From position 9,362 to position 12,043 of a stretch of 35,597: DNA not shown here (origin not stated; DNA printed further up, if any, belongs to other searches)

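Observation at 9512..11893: Orphan, monocistronic 793-aa heptaheme cytochrome c with a large heme-free N-terminal domain and four extra cysteines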

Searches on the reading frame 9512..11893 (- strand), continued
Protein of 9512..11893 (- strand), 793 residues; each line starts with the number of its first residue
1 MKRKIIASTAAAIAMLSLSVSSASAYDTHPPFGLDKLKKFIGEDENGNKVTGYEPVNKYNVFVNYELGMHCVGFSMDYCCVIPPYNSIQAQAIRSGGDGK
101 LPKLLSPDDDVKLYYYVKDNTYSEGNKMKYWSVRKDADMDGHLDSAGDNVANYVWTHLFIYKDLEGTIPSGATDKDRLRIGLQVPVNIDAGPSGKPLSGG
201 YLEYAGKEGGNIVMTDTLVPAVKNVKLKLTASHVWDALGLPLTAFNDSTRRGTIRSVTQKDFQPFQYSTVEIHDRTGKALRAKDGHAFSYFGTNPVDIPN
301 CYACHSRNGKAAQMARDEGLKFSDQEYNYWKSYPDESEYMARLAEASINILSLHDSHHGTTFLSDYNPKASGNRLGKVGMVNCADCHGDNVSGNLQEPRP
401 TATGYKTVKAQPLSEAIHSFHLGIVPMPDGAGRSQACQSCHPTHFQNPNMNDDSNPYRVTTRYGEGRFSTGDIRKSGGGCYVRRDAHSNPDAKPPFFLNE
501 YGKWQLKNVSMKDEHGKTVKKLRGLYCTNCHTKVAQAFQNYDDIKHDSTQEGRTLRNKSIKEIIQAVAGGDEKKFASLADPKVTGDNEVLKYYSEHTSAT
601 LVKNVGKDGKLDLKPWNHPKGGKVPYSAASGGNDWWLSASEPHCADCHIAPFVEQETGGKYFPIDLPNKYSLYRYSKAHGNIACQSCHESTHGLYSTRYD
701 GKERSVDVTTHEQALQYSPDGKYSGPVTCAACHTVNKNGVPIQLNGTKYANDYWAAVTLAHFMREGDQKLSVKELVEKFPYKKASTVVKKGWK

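Call 65: search_protein_families(library=ncbifam, proteins=[L103:9441-10730:+, L096:4449-5027:+, L135:357-1016:+, L159:4589-6214:+, L153:177-707:+, L111:709-1302:+, L144:2923-3435:+], max_evalue=0.001)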
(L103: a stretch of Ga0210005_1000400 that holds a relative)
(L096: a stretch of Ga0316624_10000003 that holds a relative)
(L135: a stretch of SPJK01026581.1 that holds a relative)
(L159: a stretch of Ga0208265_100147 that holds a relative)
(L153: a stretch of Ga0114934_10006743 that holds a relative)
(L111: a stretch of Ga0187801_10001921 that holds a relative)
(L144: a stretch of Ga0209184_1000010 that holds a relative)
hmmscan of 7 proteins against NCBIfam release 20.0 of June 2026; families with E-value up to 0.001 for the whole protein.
L103:9441-10730:+ (429 aa): 9 families
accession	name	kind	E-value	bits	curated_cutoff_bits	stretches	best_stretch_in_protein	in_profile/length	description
NF000809.0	PRK00059.1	equivalog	3.5e-13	49.7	303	1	282-397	191-308/336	peptidylprolyl isomerase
NF008054.0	PRK10788.1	equivalog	6.4e-13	48.3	493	1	267-396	250-378/626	peptidylprolyl isomerase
TIGR02933.1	nifM_nitrog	equivalog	2.4e-10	40.7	168.2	1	266-399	102-243/256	nitrogen fixation protein NifM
NF002846.0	PRK03095.1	equivalog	7e-09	35.6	361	1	292-399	137-243/287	peptidylprolyl isomerase PrsA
NF008038.0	PRK10770.1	equivalog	2.3e-08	33.3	394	1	299-400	305-406/431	peptidylprolyl isomerase SurA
NF002824.0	PRK02998.1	subfamily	4.7e-08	32.7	360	1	263-406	110-251/283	peptidylprolyl isomerase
NF002827.0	PRK03002.1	equivalog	1.1e-07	31.1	343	1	291-394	140-241/285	peptidylprolyl isomerase PrsA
TIGR02925.1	cis_trans_EpsD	equivalog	8.9e-07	28.8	108.9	1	25-126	23-119/232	EpsD family peptidyl-prolyl cis-trans isomerase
NF011969.0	PRK15441.1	equivalog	0.0003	21.1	127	1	294-376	11-92/93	peptidylprolyl isomerase PpiC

L096:4449-5027:+ (192 aa): 11 families
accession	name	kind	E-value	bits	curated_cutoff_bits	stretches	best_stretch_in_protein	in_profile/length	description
NF002854.0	PRK03147.1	subfamily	3.6e-19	69.3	170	1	51-182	39-166/176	thiol-disulfide oxidoreductase ResA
NF047696.1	ThlDiSintTplARhiz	equivalog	1.5e-16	60.8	230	1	52-166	75-191/219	thiol:disulfide interchange protein TlpA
TIGR00385.1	dsbE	subfamily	9.9e-16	57.8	123.15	1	73-190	62-172/173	DsbE family thiol:disulfide interchange protein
NF041202.1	StoA_CxxC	exception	4.4e-11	42.9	210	1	52-181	31-157/163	endospore biogenesis thiol-disulfide oxidoreductase StoA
NF011941.0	PRK15412.1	equivalog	8.5e-10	38.5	359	1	73-190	67-177/185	thiol:disulfide interchange protein DsbE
NF041054.1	WAxxUGC_long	equivalog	2.8e-07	30.2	300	1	56-118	86-147/354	ResA-like WAxxUGC motif-containing protein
NF010625.0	PRK14018.1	equivalog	3.6e-07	29.1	522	1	63-179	45-163/521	bifunctional peptide-methionine (S)-S-oxide reductase MsrA/peptide-methionine (R)-S-oxide reductase MsrB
TIGR01068.1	thioredoxin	equivalog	2.7e-06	27.5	96.8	1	75-124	15-63/101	thioredoxin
NF008229.0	PRK10996.1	equivalog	0.00027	20.7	125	1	75-110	53-90/141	thioredoxin TrxC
NF047697.1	ThioredTrxAClost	equivalog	0.00055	20.1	140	1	75-138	18-80/105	thioredoxin TrxA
NF053650.1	PerredPrxQDein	equivalog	0.00075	19.5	260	0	59-151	6-98/148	thioredoxin-dependent peroxiredoxin PrxQ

L135:357-1016:+ (219 aa): 7 families
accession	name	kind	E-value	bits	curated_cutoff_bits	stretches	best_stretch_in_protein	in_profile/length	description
NF049874.1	PdsA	exception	2.8e-20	73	330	1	40-215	18-195/198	periplasmic diheme shuttle PdsA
TIGR00782.1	ccoP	equivalog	1.5e-10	40.9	179.95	1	83-216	157-280/285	cytochrome-c oxidase, cbb3-type subunit III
NF050122.1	bc1_QcrC_actin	exception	2.3e-08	33.7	200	1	13-159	9-157/253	cytochrome bc1 complex diheme cytochrome c subunit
NF045773.1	cytochro_C550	exception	8.2e-06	25.7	125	0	41-114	48-115/118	cytochrome c550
NF045774.1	cytochro_C551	exception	1.5e-05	24.9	118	0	9-115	4-106/110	cytochrome c551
NF011054.0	PRK14486.1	equivalog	0.00024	20.7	447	0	41-118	213-290/294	putative bifunctional cbb3-type cytochrome c oxidase subunit II/cytochrome c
TIGR03872.1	cytochrome_MoxG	equivalog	0.0008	19.6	147.8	0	40-80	41-80/133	cytochrome c(L), periplasmic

L159:4589-6214:+ (541 aa): 8 families
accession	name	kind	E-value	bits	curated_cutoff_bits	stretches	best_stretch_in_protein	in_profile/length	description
TIGR02891.1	CtaD_CoxA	equivalog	5.4e-27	94.6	670.75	1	5-475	6-469/504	cytochrome c oxidase subunit I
NF050116.1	cyt_aa3_Actin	exception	3.4e-16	59.2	880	1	209-476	227-471/522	aa3-type cytochrome oxidase subunit I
TIGR02843.1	CyoB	equivalog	3e-13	49.1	1020.35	1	212-469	279-514/646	cytochrome o ubiquinol oxidase subunit I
NF041075.1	quin_ox_SoxB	equivalog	1.2e-10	41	700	1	43-473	34-458/468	proton pump complex quinol oxidase subunit SoxB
TIGR02882.1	QoxB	equivalog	1.5e-10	40.2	1015.5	1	210-475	271-514/643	cytochrome aa3 quinol oxidase subunit I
NF011592.0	PRK15017.1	equivalog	1.5e-09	37.2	1271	1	211-472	279-518/663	cytochrome o ubiquinol oxidase subunit I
TIGR00780.1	ccoN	equivalog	1.5e-08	34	583.15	1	214-476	203-459/474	cytochrome-c oxidase, cbb3-type subunit I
NF011053.0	PRK14485.1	subfamily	0.00022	19.5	1080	1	210-477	200-462/716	putative bifunctional cbb3-type cytochrome c oxidase subunit I/II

L153:177-707:+ (176 aa): 3 families
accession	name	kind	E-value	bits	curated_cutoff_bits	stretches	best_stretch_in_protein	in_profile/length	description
TIGR02866.1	CoxB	equivalog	8.9e-17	61.3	147.7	1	83-162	118-197/202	cytochrome c oxidase subunit II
NF050117.1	aa3_CtaC_Actin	exception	1.3e-11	44.2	250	1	42-162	121-238/244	aa3-type cytochrome oxidase subunit II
TIGR04246.1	nitrous_NosZ_Gp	equivalog_domain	4.9e-09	35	625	1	54-156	471-576/578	Sec-dependent nitrous-oxide reductase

L111:709-1302:+ (197 aa): 6 families
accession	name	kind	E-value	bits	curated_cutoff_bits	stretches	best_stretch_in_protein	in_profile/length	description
TIGR02161.1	napC_nirT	subfamily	1.8e-69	233.3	310.6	1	12-193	4-185/185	periplasmic nitrate (or nitrite) reductase c-type cytochrome, NapC/NirT family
TIGR02162.1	torC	equivalog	3.6e-64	217.4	478.2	1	26-195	14-186/387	pentaheme c-type cytochrome TorC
NF007906.0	PRK10617.1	equivalog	1.8e-62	210.8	349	1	11-194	12-195/200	cytochrome c-type protein NapC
NF011606.0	PRK15032.1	equivalog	1.6e-53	182.2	455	1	13-195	4-187/390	pentaheme c-type cytochrome TorC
TIGR03153.1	cytochr_NrfH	equivalog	1.2e-13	51.3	134.2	1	26-187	2-138/138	cytochrome c nitrite reductase small subunit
TIGR04257.1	nanowire_3heme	domain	0.00015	21.8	40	0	140-184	22-60/75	c(7)-type cytochrome triheme domain-containing protein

L144:2923-3435:+ (170 aa): 0 families

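Call 67: search_protein_families(library=pfam, proteins=[P0122, P0128, P0129, P0130, P0141, P0142, P0143], max_evalue=0.0001)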
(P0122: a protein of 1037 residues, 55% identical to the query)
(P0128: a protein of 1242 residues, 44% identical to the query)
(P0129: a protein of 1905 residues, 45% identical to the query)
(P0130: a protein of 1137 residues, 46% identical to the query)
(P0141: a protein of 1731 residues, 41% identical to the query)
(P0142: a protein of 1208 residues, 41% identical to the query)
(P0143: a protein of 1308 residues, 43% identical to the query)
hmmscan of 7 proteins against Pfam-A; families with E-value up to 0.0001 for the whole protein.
P0122 (1037 aa): 5 families
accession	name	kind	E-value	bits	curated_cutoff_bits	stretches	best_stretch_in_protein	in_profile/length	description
PF13442.11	Cytochrome_CBB3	-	1.9e-20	73.4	27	1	74-161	3-68/68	Cytochrome C oxidase, cbb3-type, subunit III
PF00034.26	Cytochrom_C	-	2e-20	74.3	21.3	1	74-164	1-89/90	Cytochrome c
PF22113.1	Mtrc-MtrF_II-IV_dom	-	7.7e-10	39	30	0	885-979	79-166/176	Outer membrane cytochrome MtrC/MtrF-like, domains II/IV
PF14522.11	Cytochrome_C7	-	5.6e-07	29.7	24.8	0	889-976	15-66/67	Cytochrome c7 and related cytochrome c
PF13435.11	Cytochrome_C554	-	2.1e-06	29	20.8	0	928-980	1-59/84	Cytochrome c554 and c-prime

P0128 (1242 aa): 4 families
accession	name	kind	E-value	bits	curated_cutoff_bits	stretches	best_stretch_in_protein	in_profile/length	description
PF13442.11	Cytochrome_CBB3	-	3.9e-15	56.4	27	1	1172-1239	2-68/68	Cytochrome C oxidase, cbb3-type, subunit III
PF14522.11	Cytochrome_C7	-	1.7e-08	34.6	24.8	0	997-1081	14-66/67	Cytochrome c7 and related cytochrome c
PF00034.26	Cytochrom_C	-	2.9e-06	28.9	21.3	0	1173-1208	1-38/90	Cytochrome c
PF22113.1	Mtrc-MtrF_II-IV_dom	-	4.4e-05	23.5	30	0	996-1084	81-166/176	Outer membrane cytochrome MtrC/MtrF-like, domains II/IV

P0129 (1905 aa): 3 families
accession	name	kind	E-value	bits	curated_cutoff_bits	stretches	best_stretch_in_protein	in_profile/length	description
PF22113.1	Mtrc-MtrF_II-IV_dom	-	6.5e-10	39.2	30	0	1742-1901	8-128/176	Outer membrane cytochrome MtrC/MtrF-like, domains II/IV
PF14522.11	Cytochrome_C7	-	7.9e-09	35.7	24.8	0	1058-1142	13-66/67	Cytochrome c7 and related cytochrome c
PF09699.15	Paired_CXXCH_1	-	5.1e-07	29.7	20.6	1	1742-1774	8-38/41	Doubled CXXCH motif (Paired_CXXCH_1)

P0130 (1137 aa): 2 families
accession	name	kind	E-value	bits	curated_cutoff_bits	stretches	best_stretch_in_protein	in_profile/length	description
PF14522.11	Cytochrome_C7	-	9e-08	32.3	24.8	0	937-1050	15-67/67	Cytochrome c7 and related cytochrome c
PF13442.11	Cytochrome_CBB3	-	9.1e-05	23.1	27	0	1084-1104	3-22/68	Cytochrome C oxidase, cbb3-type, subunit III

P0141 (1731 aa): 5 families
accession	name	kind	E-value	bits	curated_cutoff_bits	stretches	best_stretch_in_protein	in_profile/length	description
PF17963.7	Big_9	-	2.2e-72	240.4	23.6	4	151-242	1-89/89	Bacterial Ig domain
PF17892.7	Cadherin_5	-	6.2e-57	189.9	26.5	3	346-439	1-97/98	Cadherin-like domain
PF17803.7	Cadherin_4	-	2.2e-52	175.9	25.1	3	334-407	1-71/71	Bacterial cadherin-like domain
PF22113.1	Mtrc-MtrF_II-IV_dom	-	1e-08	35.4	30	0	1606-1729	4-123/176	Outer membrane cytochrome MtrC/MtrF-like, domains II/IV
PF14522.11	Cytochrome_C7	-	2.4e-07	30.9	24.8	0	1476-1567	8-67/67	Cytochrome c7 and related cytochrome c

P0142 (1208 aa): 0 families

P0143 (1308 aa): 7 families
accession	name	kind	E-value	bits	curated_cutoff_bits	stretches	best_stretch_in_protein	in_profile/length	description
PF17963.7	Big_9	-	9.8e-13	49.3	23.6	1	127-229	3-88/89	Bacterial Ig domain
PF13620.12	CarboxypepD_reg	-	1.2e-11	45.2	32.3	1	43-111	2-70/82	Carboxypeptidase regulatory-like domain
PF14522.11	Cytochrome_C7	-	6e-11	42.5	24.8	0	1169-1272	3-62/67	Cytochrome c7 and related cytochrome c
PF17892.7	Cadherin_5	-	2.2e-08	34.2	26.5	1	161-231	34-97/98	Cadherin-like domain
PF22113.1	Mtrc-MtrF_II-IV_dom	-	2.9e-07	30.6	30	0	993-1136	31-165/176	Outer membrane cytochrome MtrC/MtrF-like, domains II/IV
PF17803.7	Cadherin_4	-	8e-07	29.9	25.1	1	127-196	13-71/71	Bacterial cadherin-like domain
PF13715.12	CarbopepD_reg_2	-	1.8e-06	28.3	32.2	0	43-104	1-59/88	CarboxypepD_reg-like domain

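Call 78: find_homologous_proteins(query=L144:7001-9436:+, max_evalue=1e-20)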
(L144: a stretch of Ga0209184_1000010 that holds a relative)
Query L144:7001-9436:+ (811 aa): 1135 proteins with E <= 1e-20 among 8000 candidates; the best 120 are listed.
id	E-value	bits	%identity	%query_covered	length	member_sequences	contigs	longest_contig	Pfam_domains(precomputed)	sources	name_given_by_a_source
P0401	0.0e+0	1811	92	100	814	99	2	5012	PF14522.12,PF22113.2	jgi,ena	-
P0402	0.0e+0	1764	90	100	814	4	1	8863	PF14522.12,PF22113.2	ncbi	-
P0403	0.0e+0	1742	89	100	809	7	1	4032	PF14522.12,PF22113.2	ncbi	-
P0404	0.0e+0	1654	84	100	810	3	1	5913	PF14537.12,PF14522.12,PF22113.2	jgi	-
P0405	0.0e+0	1631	82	100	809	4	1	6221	PF14522.12,PF22113.2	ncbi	-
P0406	0.0e+0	1624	84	99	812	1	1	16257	PF14522.12,PF22113.2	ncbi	-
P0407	0.0e+0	1621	84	99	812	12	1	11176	PF02085.22,PF14522.12,PF22113.2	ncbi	-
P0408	0.0e+0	1614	84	98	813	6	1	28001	PF02085.22,PF14522.12,PF22113.2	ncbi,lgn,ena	-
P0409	0.0e+0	1609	83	98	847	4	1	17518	PF14522.12,PF22113.2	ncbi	-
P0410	0.0e+0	1601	83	99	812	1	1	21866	PF02085.22,PF14522.12,PF22113.2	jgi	jgi:hypothetical protein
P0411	0.0e+0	1599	85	96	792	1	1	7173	PF14522.12,PF22113.2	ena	-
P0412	0.0e+0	1594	82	100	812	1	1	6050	PF14522.12,PF22113.2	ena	-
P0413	0.0e+0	1567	83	96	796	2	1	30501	PF14522.12,PF22113.2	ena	-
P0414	0.0e+0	1525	81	95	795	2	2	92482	PF14522.12,PF22113.2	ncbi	-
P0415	0.0e+0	1524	78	99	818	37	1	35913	PF14522.12,PF22113.2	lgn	-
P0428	0.0e+0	1362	73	93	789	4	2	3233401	PF14522.12,PF22113.2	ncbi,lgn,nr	ncbi:MAG: hypothetical protein ACPW60_08310 [Methylohalobius sp. ZOD2]|nr:hypothetical protein [Meth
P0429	0.0e+0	1360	72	95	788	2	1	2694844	PF14522.12,PF22113.2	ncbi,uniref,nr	ncbi:hypothetical protein MIT9_P1245 [Methylomarinovum caldicuralii]|uniref:Cytochrome c domain-cont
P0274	0.0e+0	1304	69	94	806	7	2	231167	PF14522.12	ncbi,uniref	ncbi:hypothetical protein [Sedimenticola sp.]|uniref:hypothetical protein n=1 Tax=Sedimenticola sp. 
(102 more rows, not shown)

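Call 79: find_encoding_contigs(protein=P0429, flank=9000, max_places=1)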
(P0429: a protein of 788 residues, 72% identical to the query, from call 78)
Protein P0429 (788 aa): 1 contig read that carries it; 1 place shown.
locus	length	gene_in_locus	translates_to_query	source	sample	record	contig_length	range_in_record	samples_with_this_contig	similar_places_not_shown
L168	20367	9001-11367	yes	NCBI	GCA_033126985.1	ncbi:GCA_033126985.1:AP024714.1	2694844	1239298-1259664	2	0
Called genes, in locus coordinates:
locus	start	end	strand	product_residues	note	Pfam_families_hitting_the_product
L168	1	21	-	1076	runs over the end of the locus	PF00873:ACR_tran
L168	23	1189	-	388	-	PF25917:BSH_RND (weak), PF25973:BSH_CzcB, PF25967:RND-MFP_C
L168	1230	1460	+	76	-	PF04014:MazE_antitoxin, PF15937:PrlF_antitoxin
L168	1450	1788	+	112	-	PF02452:PemK_toxin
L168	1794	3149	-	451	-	PF02321:OEP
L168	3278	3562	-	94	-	PF02954:HTH_8, PF13556:HTH_30 (weak)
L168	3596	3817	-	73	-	PF00158:Sigma54_activat, PF14532:Sigma54_activ_2 (weak)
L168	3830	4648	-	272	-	PF00072:Response_reg, PF00158:Sigma54_activat, PF14532:Sigma54_activ_2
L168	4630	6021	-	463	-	PF13581:HATPase_c_2 (faint), PF00512:HisKA, PF02518:HATPase_c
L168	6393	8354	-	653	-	PF00665:rve, PF13683:rve_3, PF01058:Oxidored_q6, PF10677:DUF2490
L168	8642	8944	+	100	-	-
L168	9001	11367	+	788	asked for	PF14522:Cytochrome_C7 (faint), PF22113:Mtrc-MtrF_II-IV_dom (faint)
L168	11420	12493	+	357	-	PF13623:SurA_N_2 (weak), PF13624:SurA_N_3 (weak), PF13145:Rotamase_2, PF00639:Rotamase, PF13616:Rotamase_3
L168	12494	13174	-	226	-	PF00929:RNase_T, PF16473:Rv2179c-like (weak)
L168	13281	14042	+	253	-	PF04333:MlaA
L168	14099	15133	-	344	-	PF01979:Amidohydro_1, PF04909:Amidohydro_2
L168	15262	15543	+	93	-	PF09723:Zn_ribbon_8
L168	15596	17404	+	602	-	PF01336:tRNA_anti-codon, PF00152:tRNA-synt_2, PF02938:GAD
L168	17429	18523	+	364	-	PF02445:NadA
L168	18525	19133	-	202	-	PF00925:GTP_cyclohydro2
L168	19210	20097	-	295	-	-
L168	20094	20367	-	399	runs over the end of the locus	PF00563:EAL (weak), PF08668:HDOD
